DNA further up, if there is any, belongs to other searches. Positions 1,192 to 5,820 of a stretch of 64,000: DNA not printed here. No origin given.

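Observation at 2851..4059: An essential IleRS carries two apparently catalytically complete histidine-phosphatase modules inside its catalytic core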

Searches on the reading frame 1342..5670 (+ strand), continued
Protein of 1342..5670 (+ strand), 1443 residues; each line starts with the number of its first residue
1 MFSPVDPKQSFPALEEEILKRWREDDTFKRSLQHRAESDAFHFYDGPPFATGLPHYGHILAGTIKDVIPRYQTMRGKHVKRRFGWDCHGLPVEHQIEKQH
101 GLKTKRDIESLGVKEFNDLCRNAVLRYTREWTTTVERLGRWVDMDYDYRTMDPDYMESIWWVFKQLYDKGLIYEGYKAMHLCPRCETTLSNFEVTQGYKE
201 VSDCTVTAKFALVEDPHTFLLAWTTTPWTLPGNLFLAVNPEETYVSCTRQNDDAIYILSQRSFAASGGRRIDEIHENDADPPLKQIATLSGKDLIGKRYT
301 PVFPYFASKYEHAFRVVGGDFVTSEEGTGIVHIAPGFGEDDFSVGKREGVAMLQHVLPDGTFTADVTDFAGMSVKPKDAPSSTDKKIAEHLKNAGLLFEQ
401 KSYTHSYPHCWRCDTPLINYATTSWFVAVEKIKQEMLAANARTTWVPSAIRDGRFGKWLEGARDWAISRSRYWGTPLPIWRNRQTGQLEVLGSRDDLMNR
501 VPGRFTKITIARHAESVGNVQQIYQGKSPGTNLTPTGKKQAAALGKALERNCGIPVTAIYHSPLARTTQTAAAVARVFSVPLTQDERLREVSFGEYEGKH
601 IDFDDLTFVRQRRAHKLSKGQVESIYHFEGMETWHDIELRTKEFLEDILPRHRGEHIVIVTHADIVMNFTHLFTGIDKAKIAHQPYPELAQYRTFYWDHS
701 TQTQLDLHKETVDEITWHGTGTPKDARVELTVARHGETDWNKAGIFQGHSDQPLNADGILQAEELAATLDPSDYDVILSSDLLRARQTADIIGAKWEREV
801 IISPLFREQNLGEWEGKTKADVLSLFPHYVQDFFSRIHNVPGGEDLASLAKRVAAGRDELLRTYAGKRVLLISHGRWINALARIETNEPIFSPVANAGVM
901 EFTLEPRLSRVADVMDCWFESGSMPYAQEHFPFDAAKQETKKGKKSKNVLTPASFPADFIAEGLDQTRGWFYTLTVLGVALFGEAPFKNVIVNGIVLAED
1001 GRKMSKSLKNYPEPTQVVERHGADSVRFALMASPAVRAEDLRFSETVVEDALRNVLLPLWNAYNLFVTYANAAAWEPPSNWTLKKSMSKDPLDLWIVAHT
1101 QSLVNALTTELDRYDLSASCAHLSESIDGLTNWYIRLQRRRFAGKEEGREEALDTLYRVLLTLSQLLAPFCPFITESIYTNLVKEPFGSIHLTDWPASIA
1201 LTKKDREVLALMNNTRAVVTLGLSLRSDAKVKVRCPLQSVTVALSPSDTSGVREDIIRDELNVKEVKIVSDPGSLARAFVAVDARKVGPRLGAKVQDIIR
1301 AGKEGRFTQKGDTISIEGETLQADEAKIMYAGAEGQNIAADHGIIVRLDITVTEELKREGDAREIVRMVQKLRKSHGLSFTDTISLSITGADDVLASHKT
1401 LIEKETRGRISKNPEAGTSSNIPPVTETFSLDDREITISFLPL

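Call 26: list_cluster_members(proteins=[P0169, P0170, P0189, P0017, P0151, P0229, P0181])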
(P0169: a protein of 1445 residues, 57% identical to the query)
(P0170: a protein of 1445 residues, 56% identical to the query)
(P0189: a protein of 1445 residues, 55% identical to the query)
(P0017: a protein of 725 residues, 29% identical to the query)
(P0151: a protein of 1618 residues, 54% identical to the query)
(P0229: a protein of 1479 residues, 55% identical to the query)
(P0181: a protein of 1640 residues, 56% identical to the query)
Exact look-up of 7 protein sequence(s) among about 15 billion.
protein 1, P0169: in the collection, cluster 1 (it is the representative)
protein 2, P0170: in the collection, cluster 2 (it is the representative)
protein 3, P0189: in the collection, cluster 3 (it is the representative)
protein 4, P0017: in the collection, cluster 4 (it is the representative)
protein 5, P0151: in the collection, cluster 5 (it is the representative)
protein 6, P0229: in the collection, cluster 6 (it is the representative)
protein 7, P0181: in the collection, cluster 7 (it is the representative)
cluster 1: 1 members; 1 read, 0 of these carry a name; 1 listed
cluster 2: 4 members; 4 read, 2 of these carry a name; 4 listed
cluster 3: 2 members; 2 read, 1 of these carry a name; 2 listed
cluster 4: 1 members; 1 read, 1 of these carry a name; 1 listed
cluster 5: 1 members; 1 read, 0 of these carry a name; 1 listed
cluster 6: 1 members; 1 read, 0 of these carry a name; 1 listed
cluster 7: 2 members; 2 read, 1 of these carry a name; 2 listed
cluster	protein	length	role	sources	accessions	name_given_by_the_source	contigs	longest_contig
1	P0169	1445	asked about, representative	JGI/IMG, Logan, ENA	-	-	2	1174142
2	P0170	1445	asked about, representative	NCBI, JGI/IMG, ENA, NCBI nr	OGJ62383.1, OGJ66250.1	hypothetical protein A3A67_04350 [Candidatus Peribacteria bacterium ... | MAG: hypothetical protein A3C52_02310 [Candidatus Peribacteria bacterium ...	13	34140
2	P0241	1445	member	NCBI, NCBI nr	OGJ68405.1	hypothetical protein A3J34_01305 [Candidatus Peribacteria bacterium ... | MAG: hypothetical protein A3J34_01305 [Candidatus Peribacteria bacterium ...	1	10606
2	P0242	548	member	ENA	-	-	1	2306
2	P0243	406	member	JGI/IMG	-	-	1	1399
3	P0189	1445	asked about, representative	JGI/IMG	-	isoleucyl-tRNA synthetase/bisphosphoglycerate-dependent phosphoglycerate mutase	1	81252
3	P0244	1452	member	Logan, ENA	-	-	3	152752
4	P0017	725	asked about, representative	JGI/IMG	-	isoleucyl-tRNA synthetase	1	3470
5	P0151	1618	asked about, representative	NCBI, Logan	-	-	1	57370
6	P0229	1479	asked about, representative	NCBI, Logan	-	-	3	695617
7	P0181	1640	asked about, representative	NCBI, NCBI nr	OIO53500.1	hypothetical protein AUJ46_04855 [Candidatus Peregrinibacteria bacterium CG1_02_54_53] | MAG: hypothetical protein AUJ46_04855 [Candidatus Peregrinibacteria bacterium ...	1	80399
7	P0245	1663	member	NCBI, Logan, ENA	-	-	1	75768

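Call 27: search_protein_families(library=pfam, proteins=[P0151, P0181, P0149, P0123], max_evalue=0.001)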
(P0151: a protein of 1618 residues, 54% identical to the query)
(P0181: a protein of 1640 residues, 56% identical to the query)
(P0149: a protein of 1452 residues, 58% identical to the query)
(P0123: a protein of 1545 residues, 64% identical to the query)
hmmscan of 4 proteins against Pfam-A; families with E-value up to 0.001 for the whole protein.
P0151 (1618 aa): 8 families
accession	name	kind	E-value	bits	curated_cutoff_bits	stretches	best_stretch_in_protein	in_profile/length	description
PF00133.28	tRNA-synt_1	-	2.2e-135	452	22.7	2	19-675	2-272/414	tRNA synthetases class I (I, L, M and V)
PF00300.27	His_Phos_1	-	9.7e-82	273.8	21.7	2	911-1096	1-184/194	Histidine phosphatase superfamily (branch 1)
PF08264.19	Anticodon_1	-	4.2e-23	82.3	25.1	1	1270-1423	1-146/148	Anticodon-binding domain of tRNA ligase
PF19302.4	DUF5915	-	2.6e-22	79.7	27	1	1439-1617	2-194/195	Domain of unknown function (DUF5915)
PF09334.17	tRNA-synt_1g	-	9.2e-15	54.7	20.1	1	49-195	8-135/391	tRNA synthetases class I (M)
PF13673.13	Acetyltransf_10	-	6.1e-13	49.3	23.6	1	282-382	28-128/128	Acetyltransferase (GNAT) domain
PF00583.31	Acetyltransf_1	-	9.2e-13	48.9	20.7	1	276-362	25-116/116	Acetyltransferase (GNAT) family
PF13508.13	Acetyltransf_7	-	2.2e-11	44.4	27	1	284-363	3-83/84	Acetyltransferase (GNAT) domain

P0181 (1640 aa): 5 families
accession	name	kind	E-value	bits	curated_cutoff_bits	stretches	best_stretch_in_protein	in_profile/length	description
PF00133.28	tRNA-synt_1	-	3.3e-131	438.3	22.7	2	18-507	2-267/414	tRNA synthetases class I (I, L, M and V)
PF00300.27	His_Phos_1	-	6.7e-127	421.1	21.7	3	732-912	1-181/194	Histidine phosphatase superfamily (branch 1)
PF19302.4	DUF5915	-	9.8e-27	94.2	27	1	1461-1639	3-194/195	Domain of unknown function (DUF5915)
PF08264.19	Anticodon_1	-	5.3e-20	72.2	25.1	1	1277-1441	1-147/148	Anticodon-binding domain of tRNA ligase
PF09334.17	tRNA-synt_1g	-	8.1e-16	58.2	20.1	1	53-196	8-132/391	tRNA synthetases class I (M)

P0149 (1452 aa): 6 families
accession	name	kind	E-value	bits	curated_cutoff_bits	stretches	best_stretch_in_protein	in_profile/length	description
PF00133.28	tRNA-synt_1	-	8.2e-128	427.1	22.7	2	19-520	3-273/414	tRNA synthetases class I (I, L, M and V)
PF00300.27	His_Phos_1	-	3.3e-81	272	21.7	2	739-904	2-169/194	Histidine phosphatase superfamily (branch 1)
PF08264.19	Anticodon_1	-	2.4e-26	92.8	25.1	1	1091-1251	1-147/148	Anticodon-binding domain of tRNA ligase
PF19302.4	DUF5915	-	8e-24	84.7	27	1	1272-1451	3-194/195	Domain of unknown function (DUF5915)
PF09334.17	tRNA-synt_1g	-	9.7e-16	57.9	20.1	1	59-138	8-86/391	tRNA synthetases class I (M)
PF24135.1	DUF7402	-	1.5e-05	25.5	27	0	122-158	19-55/133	Domain of unknown function (DUF7402)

P0123 (1545 aa): 6 families
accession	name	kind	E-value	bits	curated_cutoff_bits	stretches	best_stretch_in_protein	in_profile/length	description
PF00133.28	tRNA-synt_1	-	8.9e-130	433.6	22.7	3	18-504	2-266/414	tRNA synthetases class I (I, L, M and V)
PF00300.27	His_Phos_1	-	2e-81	272.8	21.7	2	734-908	2-183/194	Histidine phosphatase superfamily (branch 1)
PF08264.19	Anticodon_1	-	1.1e-27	97.2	25.1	1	1128-1273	1-145/148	Anticodon-binding domain of tRNA ligase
PF19302.4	DUF5915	-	1.7e-22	80.4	27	1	1448-1538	93-188/195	Domain of unknown function (DUF5915)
PF09334.17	tRNA-synt_1g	-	5.5e-17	62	20.1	1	48-194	8-135/391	tRNA synthetases class I (M)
PF01406.26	tRNA-synt_1e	-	0.00066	19.6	27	0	1012-1085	228-298/301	tRNA synthetases class I (C) catalytic domain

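Call 50: predict_structure(alignment_id=A3)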
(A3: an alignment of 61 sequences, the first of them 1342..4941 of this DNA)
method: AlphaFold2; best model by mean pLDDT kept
length: 1200 residues; sequences in the alignment: 61
mean_pLDDT: 85.9   pTM: 0.83
mean pLDDT of the five models: 85.9, 84.4, 83.8, 81.4, 80.9
residues with pLDDT >= 90: 587; 70-90: 499; 50-70: 86; < 50: 28
segments of 3 or more residues with pLDDT < 50: 50-53, 269-278, 936-947
pLDDT, mean of each block of 10 residues (from residue 1): 84 92 86 87 72 65 85 91 64 80 80 84 77 84 67 79 93 90 76 61 90 95 93 96 90 89 68 44 86 95 92 92 85 90 90 90 95 87 93 93 82 80 90 89 77 62 81 85 90 91 91 94 89 97 91 90 98 96 96 90 80 80 82 92 93 95 93 85 82 91 87 86 90 96 90 95 95 96 97 95 95 89 77 61 84 92 95 93 79 87 93 83 72 55 47 82 67 86 87 80 65 81 93 85 88 92 95 91 91 95 95 87 93 92 92 96 95 95 85 90
secondary structure, 60 per line:
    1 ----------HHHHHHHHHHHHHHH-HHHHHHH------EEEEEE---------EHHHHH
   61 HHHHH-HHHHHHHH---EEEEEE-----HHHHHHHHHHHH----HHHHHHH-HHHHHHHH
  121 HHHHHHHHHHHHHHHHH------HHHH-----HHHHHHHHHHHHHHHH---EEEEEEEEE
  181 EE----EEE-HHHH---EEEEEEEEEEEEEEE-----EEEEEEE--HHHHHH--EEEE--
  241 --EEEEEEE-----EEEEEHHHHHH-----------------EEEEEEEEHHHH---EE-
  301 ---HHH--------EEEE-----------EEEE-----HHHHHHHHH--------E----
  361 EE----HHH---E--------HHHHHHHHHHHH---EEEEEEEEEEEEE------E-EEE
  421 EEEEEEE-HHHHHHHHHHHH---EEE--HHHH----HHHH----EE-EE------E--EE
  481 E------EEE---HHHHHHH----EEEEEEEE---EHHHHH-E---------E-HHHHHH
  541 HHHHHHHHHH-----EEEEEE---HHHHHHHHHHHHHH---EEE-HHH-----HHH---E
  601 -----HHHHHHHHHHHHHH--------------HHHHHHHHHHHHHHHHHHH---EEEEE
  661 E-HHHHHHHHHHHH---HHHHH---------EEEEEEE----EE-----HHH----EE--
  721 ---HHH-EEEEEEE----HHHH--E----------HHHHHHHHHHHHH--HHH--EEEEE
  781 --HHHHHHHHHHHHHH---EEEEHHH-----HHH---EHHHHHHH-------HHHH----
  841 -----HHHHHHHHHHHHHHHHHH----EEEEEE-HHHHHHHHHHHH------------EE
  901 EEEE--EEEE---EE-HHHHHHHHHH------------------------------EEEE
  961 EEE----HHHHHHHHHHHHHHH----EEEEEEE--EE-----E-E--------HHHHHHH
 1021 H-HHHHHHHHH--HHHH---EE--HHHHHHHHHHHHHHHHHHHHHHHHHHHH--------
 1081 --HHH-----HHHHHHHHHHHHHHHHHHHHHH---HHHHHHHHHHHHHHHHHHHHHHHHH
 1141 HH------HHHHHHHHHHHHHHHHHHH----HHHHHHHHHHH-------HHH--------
elements in order (helices of 4 or more, strands of 3 or more residues): H11-25 H27-33 E40-45 H56-65 H67-74 E78-83 H89-100 H105-111 H113-137 H144-147 H153-168 E172-182 E187-189 H191-194 E198-212 E218-224 H227-232 E235-238 E243-249 E255-259 H260-265 E283-290 H291-294 E315-318 E330-333 H339-347 H382-393 E397-409 E418-427 H429-440 E444-446 H449-452 H457-460 E479-481 E488-490 H494-500 E505-512 H517-521 H535-550 E556-561 H565-578 E582-584 H606-619 H634-652 E656-661 H663-674 H678-682 E692-698 E728-734 H739-742 H756-768 E776-780 H783-796 E800-803 H819-825 H833-836 H846-863 E868-873 H875-886 E899-904 E907-910 H917-926 E957-963 H968-982 E987-993 H1014-1021 H1023-1031 H1034-1037 H1045-1072 H1091-1112 H1116-1142 H1149-1167 H1172-1182

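Call 53: fold_search(model_id=the predicted structure, library=pdb)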
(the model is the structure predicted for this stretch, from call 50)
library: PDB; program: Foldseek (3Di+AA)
matches with E <= 10: 1114; with E <= 0.001: 551
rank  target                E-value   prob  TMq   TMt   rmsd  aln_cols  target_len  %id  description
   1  7d5c                  2.8e-68  1.00  0.60  0.77   5.2      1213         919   30  IleRS in complex with a tRNA site inhibitor (released 2021-02-24)
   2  8wnd_A                5.9e-68  1.00  0.61  0.69   4.8      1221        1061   30  Crystal structure of Saccharomyces cerevisiae isoleucyl-tRNA synthetase in complex with tRNA(Ile) and isoleucine (released 2024-10-09)
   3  9wqt                  9.2e-68  1.00  0.60  0.77   5.0      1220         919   29  Crystal structure of Saccharomyces cerevisiae isoleucyl-tRNA synthetase in complex with reveromycin A and isoleucine (released 2026-04-08)
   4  6ldk                  1.3e-67  1.00  0.60  0.87   5.1      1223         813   30  Isoleucyl-tRNA synthetase from Candida albicans complexed with a isoleucyl-adenylate (released 2020-11-04)
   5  8c9d                  2.1e-67  1.00  0.60  0.69   6.1      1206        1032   27  Priestia megaterium W130Q mutant of type 2 isoleucyl-tRNA synthetase complexed with an isoleucyl-adenylate analogue (released 2023-08-16)
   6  8c8v                  2.3e-67  1.00  0.60  0.69   6.1      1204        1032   27  Priestia megaterium mupirocin-resistant isoleucyl-tRNA synthetase 2 with a fully-resolved C-terminal tRNA-binding domain (released 2023-08-16)
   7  8c8w                  5.4e-67  1.00  0.60  0.69   6.2      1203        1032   27  Priestia megaterium mupirocin hyper-resistant HIGH motif mutant of type 2 isoleucyl-tRNA synthetase complexed with an is (released 2023-08-16)
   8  8z1p_A                3.3e-66  1.00  0.61  0.68   4.7      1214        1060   30  Crystal structure of Saccharomyces cerevisiae isoleucyl-tRNA synthetase in complex with a mimic tRNA(Met) and isoleuci (released 2024-12-18)
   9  9wqs                  1.7e-65  1.00  0.59  0.77   5.0      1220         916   30  Crystal structure of Saccharomyces cerevisiae isoleucyl-tRNA synthetase in complex with reveromycin A and isoleucine (released 2026-04-08)
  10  8c8u                  4.5e-64  1.00  0.56  0.65   7.3      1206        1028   27  Priestia megaterium mupirocin-resistant isoleucyl-tRNA synthetase 2 complexed with mupirocin (released 2023-08-23)
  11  8wnd_B                7.7e-63  1.00  0.59  0.75   5.0      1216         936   30  Crystal structure of Saccharomyces cerevisiae isoleucyl-tRNA synthetase in complex with tRNA(Ile) and isoleucine (released 2024-10-09)
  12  1ile                  6.1e-59  1.00  0.60  0.87   5.0      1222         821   28  ISOLEUCYL-TRNA SYNTHETASE (released 1999-04-13)
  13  8c9f                  1.5e-47  1.00  0.56  0.72   8.1      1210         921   19  Priestia megaterium inactive HIGH motif mutant of type1 isoleucyl-tRNA synthetase complexed with an isoleucyl-adenylate  (released 2023-08-16)
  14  8c9e                  1.9e-46  1.00  0.56  0.73   8.4      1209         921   19  Priestia megaterium mupirocin-sensitive isoleucyl-tRNA synthetase 1 complexed with an isoleucyl-adenylate analogue (released 2023-08-16)
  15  1qu2_A                3.1e-41  1.00  0.51  0.66   9.3      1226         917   19  INSIGHTS INTO EDITING FROM AN ILE-TRNA SYNTHETASE STRUCTURE WITH TRNA(ILE) AND MUPIROCIN (released 1999-08-31)
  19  1qu3_A                4.1e-39  1.00  0.51  0.68   9.6      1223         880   18  INSIGHTS INTO EDITING FROM AN ILE-TRNA SYNTHETASE STRUCTURE WITH TRNA(ILE) AND MUPIROCIN (released 1999-08-31)
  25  6lr6_A                2.1e-23  1.00  0.36  0.43  18.2      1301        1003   12  The crystal structure of human cytoplasmic LRS (released 2020-03-25)
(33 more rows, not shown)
